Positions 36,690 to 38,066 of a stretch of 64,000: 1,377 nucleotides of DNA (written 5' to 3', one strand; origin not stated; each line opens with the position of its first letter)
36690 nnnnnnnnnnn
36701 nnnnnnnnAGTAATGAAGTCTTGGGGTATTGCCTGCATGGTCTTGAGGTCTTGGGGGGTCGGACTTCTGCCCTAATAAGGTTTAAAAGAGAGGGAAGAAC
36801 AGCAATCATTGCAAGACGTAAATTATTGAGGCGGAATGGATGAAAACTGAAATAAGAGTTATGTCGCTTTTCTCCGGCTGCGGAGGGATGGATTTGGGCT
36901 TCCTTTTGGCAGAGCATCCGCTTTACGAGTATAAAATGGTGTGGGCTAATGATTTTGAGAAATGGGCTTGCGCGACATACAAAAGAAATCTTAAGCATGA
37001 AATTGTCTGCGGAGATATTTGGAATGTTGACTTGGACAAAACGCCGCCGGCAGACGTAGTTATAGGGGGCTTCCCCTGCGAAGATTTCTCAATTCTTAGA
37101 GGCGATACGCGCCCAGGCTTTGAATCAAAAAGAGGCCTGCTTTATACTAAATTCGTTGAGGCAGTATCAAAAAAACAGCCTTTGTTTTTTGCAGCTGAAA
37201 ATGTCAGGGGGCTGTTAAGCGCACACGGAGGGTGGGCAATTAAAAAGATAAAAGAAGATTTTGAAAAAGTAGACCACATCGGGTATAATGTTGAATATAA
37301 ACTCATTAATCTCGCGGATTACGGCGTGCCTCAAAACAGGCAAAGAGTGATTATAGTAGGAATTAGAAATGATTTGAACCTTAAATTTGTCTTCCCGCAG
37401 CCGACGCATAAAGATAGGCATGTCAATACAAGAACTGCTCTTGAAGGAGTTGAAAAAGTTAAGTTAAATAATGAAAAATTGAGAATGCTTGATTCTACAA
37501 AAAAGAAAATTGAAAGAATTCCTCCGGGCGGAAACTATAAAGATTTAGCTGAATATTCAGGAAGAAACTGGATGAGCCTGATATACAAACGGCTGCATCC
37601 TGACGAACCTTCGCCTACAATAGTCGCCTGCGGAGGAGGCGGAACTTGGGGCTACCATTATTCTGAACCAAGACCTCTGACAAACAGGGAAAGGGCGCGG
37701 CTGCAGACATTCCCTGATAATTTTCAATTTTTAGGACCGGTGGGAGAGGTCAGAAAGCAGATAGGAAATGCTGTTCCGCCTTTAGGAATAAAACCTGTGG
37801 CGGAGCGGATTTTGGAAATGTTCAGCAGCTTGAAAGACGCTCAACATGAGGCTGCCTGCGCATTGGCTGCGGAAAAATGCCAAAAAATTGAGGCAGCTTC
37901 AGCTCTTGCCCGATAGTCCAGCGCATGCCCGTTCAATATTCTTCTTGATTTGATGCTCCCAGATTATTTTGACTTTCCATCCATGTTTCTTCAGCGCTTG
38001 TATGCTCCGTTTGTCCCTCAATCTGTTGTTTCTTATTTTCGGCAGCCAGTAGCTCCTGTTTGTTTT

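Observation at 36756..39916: Dcm-Vsr-(HTH/nuclease-like)-VIT cassette interrupting the uvrB-uvrA ... uvrC cluster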

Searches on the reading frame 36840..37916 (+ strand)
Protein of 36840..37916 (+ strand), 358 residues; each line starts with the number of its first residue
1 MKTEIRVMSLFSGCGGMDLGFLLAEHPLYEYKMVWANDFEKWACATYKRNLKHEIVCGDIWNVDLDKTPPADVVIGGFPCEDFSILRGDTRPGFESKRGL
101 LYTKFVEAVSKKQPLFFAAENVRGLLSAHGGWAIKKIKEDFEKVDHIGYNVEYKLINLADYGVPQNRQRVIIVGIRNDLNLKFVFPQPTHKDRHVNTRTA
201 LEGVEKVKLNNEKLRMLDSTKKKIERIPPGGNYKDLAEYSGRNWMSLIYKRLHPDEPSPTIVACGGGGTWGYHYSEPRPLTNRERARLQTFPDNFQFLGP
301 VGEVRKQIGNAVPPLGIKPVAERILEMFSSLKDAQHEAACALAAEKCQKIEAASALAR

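Call 3: search_protein_families(library=pfam, proteins=[window:36840-37916:+], max_evalue=0.01)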
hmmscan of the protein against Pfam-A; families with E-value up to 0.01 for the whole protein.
window:36840-37916:+ (358 aa): 1 family
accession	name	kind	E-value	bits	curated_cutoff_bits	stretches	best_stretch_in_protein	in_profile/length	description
PF00145.23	DNA_methylase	-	7.6e-72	242.9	22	1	5-325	1-323/324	C-5 cytosine-specific DNA methylase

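Call 4: search_protein_families(library=ncbifam, proteins=[window:36840-37916:+], max_evalue=0.01)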
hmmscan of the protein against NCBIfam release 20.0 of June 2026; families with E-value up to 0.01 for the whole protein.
window:36840-37916:+ (358 aa): 2 families
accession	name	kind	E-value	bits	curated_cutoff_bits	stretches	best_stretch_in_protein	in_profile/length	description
TIGR00675.1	dcm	superfamily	2e-68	231.5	100.65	1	7-324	1-329/329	DNA (cytosine-5-)-methyltransferase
NF007772.0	PRK10458.1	subfamily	9.5e-15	54.1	710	1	66-202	165-313/472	DNA cytosine methylase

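Call 5: search_protein_families(library=padloc, proteins=[window:36840-37916:+], max_evalue=0.01)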
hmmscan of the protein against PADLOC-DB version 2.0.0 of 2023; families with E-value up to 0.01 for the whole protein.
window:36840-37916:+ (358 aa): 63 families (the best 25 are shown)
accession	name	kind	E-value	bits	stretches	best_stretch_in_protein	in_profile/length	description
PDLC03378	MTase_II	-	3.4e-107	356.7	1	5-338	3-340/344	Type II methyltransferase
PDLC03272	MTase_II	-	2.2e-75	252.3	1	2-337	72-399/407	Type II methyltransferase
PDLC03234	MTase_II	-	5.7e-71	237.7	2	3-209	3-207/375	Type II methyltransferase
PDLC00031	DruM2|DruM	-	4.6e-60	201.6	2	3-194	10-190/361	DNA cytosine methylase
PDLC00033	DruM2|DruM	-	1.7e-59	199.9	1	3-329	20-365/368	DNA cytosine methylase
PDLC00027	DruM2|DruM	-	4.8e-59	198.5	2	3-202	10-197/361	DNA cytosine methylase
PDLC03223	MTase_II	-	5.4e-58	194.6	3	222-328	356-466/469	Type II methyltransferase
PDLC03326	MTase_II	-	7.1e-57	191.4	2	6-199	6-194/412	Type II methyltransferase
PDLC00026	DruM2|DruM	-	1e-56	191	1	2-336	2-326/336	DNA cytosine methylase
PDLC02650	DrmMII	-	1.2e-54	183.8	3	6-127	10-138/435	DrmMII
PDLC02656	DrmMII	-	2.8e-50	169.5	2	2-209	2-234/491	DrmMII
PDLC03307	MTase_II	-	1.1e-49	167.7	2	138-327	152-368/382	Type II methyltransferase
PDLC03237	MTase_II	-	1.3e-44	150.4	2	8-181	797-974/1036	Type II methyltransferase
PDLC02649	DrmMII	-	2.8e-44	149.8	2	71-212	116-255/422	DrmMII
PDLC00030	DruM2|DruM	-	7.4e-44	148.4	2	2-185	3-194/380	DNA cytosine methylase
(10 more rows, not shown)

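Call 7: search_solved_structures(query=window:36840-37916:+, max_evalue=0.001)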
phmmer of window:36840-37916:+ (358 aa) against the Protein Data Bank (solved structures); distinct sequences matched with E-value up to 0.001: 55.
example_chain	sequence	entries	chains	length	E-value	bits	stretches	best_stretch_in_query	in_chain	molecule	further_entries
1dct_A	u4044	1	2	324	2.4e-39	138.4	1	7-188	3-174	PROTEIN (MODIFICATION METHYLASE HAEIII)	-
3ubt_Y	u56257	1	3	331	4.6e-38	134.2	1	7-188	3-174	Modification methylase HaeIII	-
1svu_A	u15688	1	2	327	9e-32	113.5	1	3-313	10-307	Modification methylase HhaI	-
10mh_A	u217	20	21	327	5.9e-31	110.8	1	3-313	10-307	PROTEIN (CYTOSINE-SPECIFIC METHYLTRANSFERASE HHAI) | HaeIII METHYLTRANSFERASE | Modification methylase HhaI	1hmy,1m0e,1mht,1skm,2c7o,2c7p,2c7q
2uyh_A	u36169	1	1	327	6.7e-31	110.6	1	3-313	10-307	MODIFICATION METHYLASE HHAI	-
2i9k_A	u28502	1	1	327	8.1e-31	110.3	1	3-313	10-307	Modification methylase HhaI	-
2zcj_A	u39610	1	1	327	1.5e-30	109.4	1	3-313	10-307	Modification methylase HhaI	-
1fjx_A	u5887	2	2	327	2.8e-30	108.6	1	3-313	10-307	HHAI DNA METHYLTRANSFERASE | MODIFICATION METHYLASE HHAI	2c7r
2uyc_A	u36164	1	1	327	2.9e-30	108.5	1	3-313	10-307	MODIFICATION METHYLASE HHAI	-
2uz4_A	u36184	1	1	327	2.9e-30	108.5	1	3-313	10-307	MODIFICATION METHYLASE HHAI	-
2z6u_A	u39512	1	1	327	3.6e-30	108.2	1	3-313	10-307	Modification methylase HhaI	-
2z6q_A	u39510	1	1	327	4e-30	108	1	3-313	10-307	Modification methylase HhaI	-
2z6a_A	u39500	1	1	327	1.1e-29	106.7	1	3-313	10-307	Modification methylase HhaI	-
3g7u_A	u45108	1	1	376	1.1e-20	77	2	5-183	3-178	Cytosine-specific methyltransferase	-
8yf3_A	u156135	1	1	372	1.3e-19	73.5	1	5-326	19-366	Cytosine-specific methyltransferase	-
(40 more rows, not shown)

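Call 10: find_homologous_proteins(query=window:36840-37916:+)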
Query window:36840-37916:+ (358 aa): 8000 proteins with E <= 0.001 among 8000 candidates; the best 120 are listed.
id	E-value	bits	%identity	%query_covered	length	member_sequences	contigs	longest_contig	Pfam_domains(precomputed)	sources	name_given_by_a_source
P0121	2.7e-247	837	100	100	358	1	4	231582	PF00145.24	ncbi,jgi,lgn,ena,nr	ncbi:hypothetical protein AUJ17_02665 [Candidatus Micrarchaeota archaeon CG1_02_47_40]|nr:MAG: hypot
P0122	2.0e-185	634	79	91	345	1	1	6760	PF00145.24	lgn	-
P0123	5.4e-180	616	76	92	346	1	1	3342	PF00145.24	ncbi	-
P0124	1.8e-177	608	75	92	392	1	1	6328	PF00145.24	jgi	jgi:DNA (cytosine-5)-methyltransferase 1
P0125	7.4e-177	606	76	90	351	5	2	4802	PF00145.24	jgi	-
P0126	1.0e-175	602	73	92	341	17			PF00145.24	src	-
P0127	1.2e-172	592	72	93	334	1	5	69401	PF00145.24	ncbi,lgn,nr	ncbi:MAG: DNA cytosine methyltransferase [Nanoarchaeota archaeon]|nr:DNA cytosine methyltransferase 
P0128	2.3e-172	591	75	91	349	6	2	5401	PF00145.24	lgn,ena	-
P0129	1.0e-171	589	72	92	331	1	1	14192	PF00145.24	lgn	-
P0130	2.0e-171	588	74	92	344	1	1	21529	PF00145.24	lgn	-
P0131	2.6e-171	587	71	98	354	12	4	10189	PF00145.24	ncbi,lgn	ncbi:MAG: DNA cytosine methyltransferase [Candidatus Methanomethyliaceae archaeon]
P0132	3.5e-171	587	74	92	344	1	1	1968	PF00145.24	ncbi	-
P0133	4.3e-171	587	72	92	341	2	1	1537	PF00145.24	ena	-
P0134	9.9e-171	586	74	90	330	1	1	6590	PF00145.24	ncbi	-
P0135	2.2e-170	584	71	92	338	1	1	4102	PF00145.24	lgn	-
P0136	4.1e-170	584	71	92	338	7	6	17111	PF00145.24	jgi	-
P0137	4.4e-170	583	73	92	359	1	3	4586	PF00145.24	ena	-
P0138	6.5e-170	583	75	89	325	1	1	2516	PF00145.24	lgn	-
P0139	1.0e-169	582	74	91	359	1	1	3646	PF00145.24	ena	-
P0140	1.1e-169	582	72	94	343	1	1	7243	PF00145.24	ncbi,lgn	-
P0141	2.8e-169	581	71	94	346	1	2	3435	PF00145.24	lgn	-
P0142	6.1e-169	580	72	89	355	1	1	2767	PF00145.24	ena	-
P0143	6.2e-169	580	73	92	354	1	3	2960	PF00145.24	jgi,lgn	jgi:DNA (cytosine-5)-methyltransferase 1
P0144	2.0e-168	578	71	92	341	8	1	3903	PF00145.24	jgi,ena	jgi:DNA (cytosine-5)-methyltransferase 1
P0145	2.7e-168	578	69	94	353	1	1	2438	PF00145.24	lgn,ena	-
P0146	7.0e-168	576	72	92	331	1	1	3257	PF00145.24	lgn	-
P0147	2.4e-167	574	73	91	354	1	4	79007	PF00145.24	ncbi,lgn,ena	-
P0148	2.6e-167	574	71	91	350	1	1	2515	PF00145.24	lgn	-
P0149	2.8e-167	574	70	92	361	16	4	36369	PF00145.24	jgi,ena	-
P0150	8.3e-167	573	71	92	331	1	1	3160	PF00145.24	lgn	-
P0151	3.0e-166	571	71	91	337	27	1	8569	PF00145.24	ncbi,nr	ncbi:DNA cytosine methyltransferase [Candidatus Woesearchaeota archaeon]|nr:DNA cytosine methyltrans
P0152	3.3e-165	567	71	90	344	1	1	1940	PF00145.24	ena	-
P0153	3.9e-165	567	71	90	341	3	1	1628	PF00145.24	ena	-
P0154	4.8e-165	567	71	91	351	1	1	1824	PF00145.24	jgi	jgi:DNA (cytosine-5)-methyltransferase 1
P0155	7.0e-165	566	70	92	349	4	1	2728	PF00145.24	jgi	jgi:DNA (cytosine-5)-methyltransferase 1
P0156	1.0e-164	566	71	92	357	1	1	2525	PF00145.24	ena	-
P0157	3.1e-164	564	70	91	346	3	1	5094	PF00145.24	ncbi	ncbi:MAG: DNA cytosine methyltransferase [Candidatus Micrarchaeota archaeon]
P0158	4.6e-164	564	73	87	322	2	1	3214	PF00145.24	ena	-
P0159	7.1e-163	560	68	94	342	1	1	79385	PF00145.24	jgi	-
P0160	1.5e-162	559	70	90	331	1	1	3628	PF00145.24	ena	-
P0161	3.5e-162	557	71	92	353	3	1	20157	PF00145.24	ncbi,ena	-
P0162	6.5e-162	557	68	92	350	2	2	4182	PF00145.24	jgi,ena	jgi:DNA (cytosine-5)-methyltransferase 1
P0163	1.1e-161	556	71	91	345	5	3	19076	PF00145.24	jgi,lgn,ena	-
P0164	1.3e-161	556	70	91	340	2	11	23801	PF00145.24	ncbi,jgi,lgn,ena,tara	jgi:DNA (cytosine-5)-methyltransferase 1|tara:strand:- start:515 stop:1537 length:1023 start_codon:y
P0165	1.9e-160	552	68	96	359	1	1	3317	PF00145.24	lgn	-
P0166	1.1e-159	549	70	92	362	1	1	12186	PF00145.24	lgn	-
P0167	1.3e-159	549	69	92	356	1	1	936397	PF00145.24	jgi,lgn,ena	-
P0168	1.7e-159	549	67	97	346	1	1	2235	PF00145.24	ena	-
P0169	2.5e-159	548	68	91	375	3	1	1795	PF00145.24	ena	-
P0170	7.0e-159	547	69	92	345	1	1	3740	PF00145.24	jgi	jgi:DNA (cytosine-5)-methyltransferase 1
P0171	8.4e-159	546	70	90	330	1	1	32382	PF00145.24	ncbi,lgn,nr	ncbi:MAG: DNA cytosine methyltransferase [Candidatus Aenigmarchaeota archaeon]|nr:DNA cytosine methy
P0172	1.0e-158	546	70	91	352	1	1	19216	PF00145.24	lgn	-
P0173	3.8e-158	544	70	91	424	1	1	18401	PF00145.24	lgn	-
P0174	5.3e-158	544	69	93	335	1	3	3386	PF00145.24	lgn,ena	-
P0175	1.2e-157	543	69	90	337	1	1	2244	PF00145.24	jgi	-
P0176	1.3e-157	542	69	92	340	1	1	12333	PF00145.24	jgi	jgi:DNA (cytosine-5)-methyltransferase 1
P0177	8.2e-157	540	69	91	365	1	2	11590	PF00145.24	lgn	-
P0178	1.1e-156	539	70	90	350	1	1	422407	PF00145.24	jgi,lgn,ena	-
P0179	4.1e-156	538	67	90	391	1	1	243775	PF00145.24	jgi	jgi:DNA (cytosine-5)-methyltransferase 1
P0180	9.4e-156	536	66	91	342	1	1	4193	PF00145.24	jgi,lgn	jgi:DNA (cytosine-5)-methyltransferase 1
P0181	1.1e-155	536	68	93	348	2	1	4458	PF00145.24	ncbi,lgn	-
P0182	1.1e-155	536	67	91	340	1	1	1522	PF00145.24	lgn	-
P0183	1.1e-155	536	69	93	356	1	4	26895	PF00145.24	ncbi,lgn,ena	-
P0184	2.0e-155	535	67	96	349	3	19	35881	PF00145.24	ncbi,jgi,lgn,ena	jgi:DNA (cytosine-5)-methyltransferase 1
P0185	1.4e-154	532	68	89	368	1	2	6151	PF00145.24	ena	-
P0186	4.6e-154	531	68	91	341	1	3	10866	PF00145.24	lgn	-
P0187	1.8e-150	519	66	92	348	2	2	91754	PF00145.24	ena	-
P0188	1.3e-148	513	66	90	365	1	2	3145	PF00145.24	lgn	-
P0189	1.7e-148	512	64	92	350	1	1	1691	PF00145.24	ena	-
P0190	9.7e-147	507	60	97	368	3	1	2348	PF00145.24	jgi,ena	jgi:DNA (cytosine-5)-methyltransferase 1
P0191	1.2e-146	506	66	90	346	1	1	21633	PF00145.24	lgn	-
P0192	4.1e-146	505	66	92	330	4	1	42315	PF00145.24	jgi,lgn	jgi:DNA (cytosine-5)-methyltransferase 1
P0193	4.8e-146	504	69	87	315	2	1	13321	PF00145.24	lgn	-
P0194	6.1e-143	494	63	92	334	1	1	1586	PF00145.24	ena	-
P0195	2.7e-139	482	63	96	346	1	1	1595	PF00145.24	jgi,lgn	jgi:DNA (cytosine-5)-methyltransferase 1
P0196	1.3e-137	477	63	91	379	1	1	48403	PF00145.24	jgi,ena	-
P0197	2.2e-136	473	75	74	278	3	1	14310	PF00145.24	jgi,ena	-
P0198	5.0e-135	468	63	92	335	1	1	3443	PF00145.24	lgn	-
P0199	2.9e-134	466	63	91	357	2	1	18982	PF00145.24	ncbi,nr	ncbi:DNA cytosine methyltransferase [Candidatus Woesearchaeota archaeon]|nr:DNA cytosine methyltrans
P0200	4.3e-134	465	62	91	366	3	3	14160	PF00145.24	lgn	-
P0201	6.9e-134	464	61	92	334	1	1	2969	PF00145.24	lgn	-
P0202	3.4e-133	462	62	91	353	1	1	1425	PF00145.24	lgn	-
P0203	5.9e-133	461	63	90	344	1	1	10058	PF00145.24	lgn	-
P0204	8.6e-133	461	62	91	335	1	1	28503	PF00145.24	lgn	-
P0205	1.3e-131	457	62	91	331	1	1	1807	PF00145.24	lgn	-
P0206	2.0e-131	456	61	90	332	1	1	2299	PF00145.24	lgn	-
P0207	3.9e-131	455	60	91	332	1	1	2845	PF00145.24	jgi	jgi:DNA (cytosine-5)-methyltransferase 1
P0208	8.1e-131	454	61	91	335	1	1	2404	PF00145.24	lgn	-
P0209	1.4e-130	453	62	88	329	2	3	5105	PF00145.24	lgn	-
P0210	5.0e-130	452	62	92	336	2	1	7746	PF00145.24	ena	-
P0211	5.3e-130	452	60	91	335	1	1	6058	PF00145.24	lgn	-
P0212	1.3e-129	450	60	91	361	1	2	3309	PF00145.24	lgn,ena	-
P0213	2.5e-128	446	60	91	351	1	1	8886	PF00145.24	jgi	jgi:DNA (cytosine-5)-methyltransferase 1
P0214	1.0e-127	444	60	91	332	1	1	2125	PF00145.24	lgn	-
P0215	2.8e-127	443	60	91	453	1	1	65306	PF00145.24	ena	-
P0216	5.7e-127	442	61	91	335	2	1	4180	PF00145.24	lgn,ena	-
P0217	5.8e-127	442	61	90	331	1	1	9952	PF00145.24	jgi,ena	jgi:DNA (cytosine-5)-methyltransferase 1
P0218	2.1e-125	436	60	91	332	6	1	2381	PF00145.24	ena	-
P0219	3.9e-125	436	59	91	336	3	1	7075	PF00145.24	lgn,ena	-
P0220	5.0e-125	435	61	91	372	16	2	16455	PF00145.24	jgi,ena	-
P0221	6.2e-125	435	60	90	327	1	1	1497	PF00145.24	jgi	jgi:DNA (cytosine-5)-methyltransferase 1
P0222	7.1e-125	435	58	90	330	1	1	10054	PF00145.24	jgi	jgi:DNA (cytosine-5)-methyltransferase 1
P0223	8.2e-125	435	60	91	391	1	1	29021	PF00145.24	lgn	-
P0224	4.1e-124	432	59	92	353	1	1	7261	PF00145.24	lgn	-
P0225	4.5e-124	432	57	92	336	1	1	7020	PF00145.24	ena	-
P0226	1.3e-123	431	59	91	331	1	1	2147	PF00145.24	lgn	-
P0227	1.8e-122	427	63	84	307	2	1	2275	PF00145.24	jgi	-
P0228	4.1e-122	426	59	91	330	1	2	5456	PF00145.24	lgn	-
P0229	6.2e-122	425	59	91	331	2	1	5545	PF00145.24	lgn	-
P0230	3.0e-119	416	57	91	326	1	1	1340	PF00145.24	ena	-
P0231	5.9e-119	415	59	89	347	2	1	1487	PF00145.24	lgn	-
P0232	1.7e-118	414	58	92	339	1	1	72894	PF00145.24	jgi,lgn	jgi:DNA (cytosine-5)-methyltransferase 1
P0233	1.1e-116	408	54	92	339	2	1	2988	PF00145.24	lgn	-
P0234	8.9e-115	401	54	93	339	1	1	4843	PF00145.24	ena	-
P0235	1.9e-113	397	54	91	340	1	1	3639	PF00145.24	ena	-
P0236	2.1e-111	390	54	91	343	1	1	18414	PF00145.24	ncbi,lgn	-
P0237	7.9e-111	388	54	91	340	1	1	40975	PF00145.24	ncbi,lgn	-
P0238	3.1e-110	387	54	92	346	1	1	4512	PF00145.24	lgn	-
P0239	3.3e-110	386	54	91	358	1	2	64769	PF00145.24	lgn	-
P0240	3.7e-110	386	53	92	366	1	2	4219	PF00145.24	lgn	-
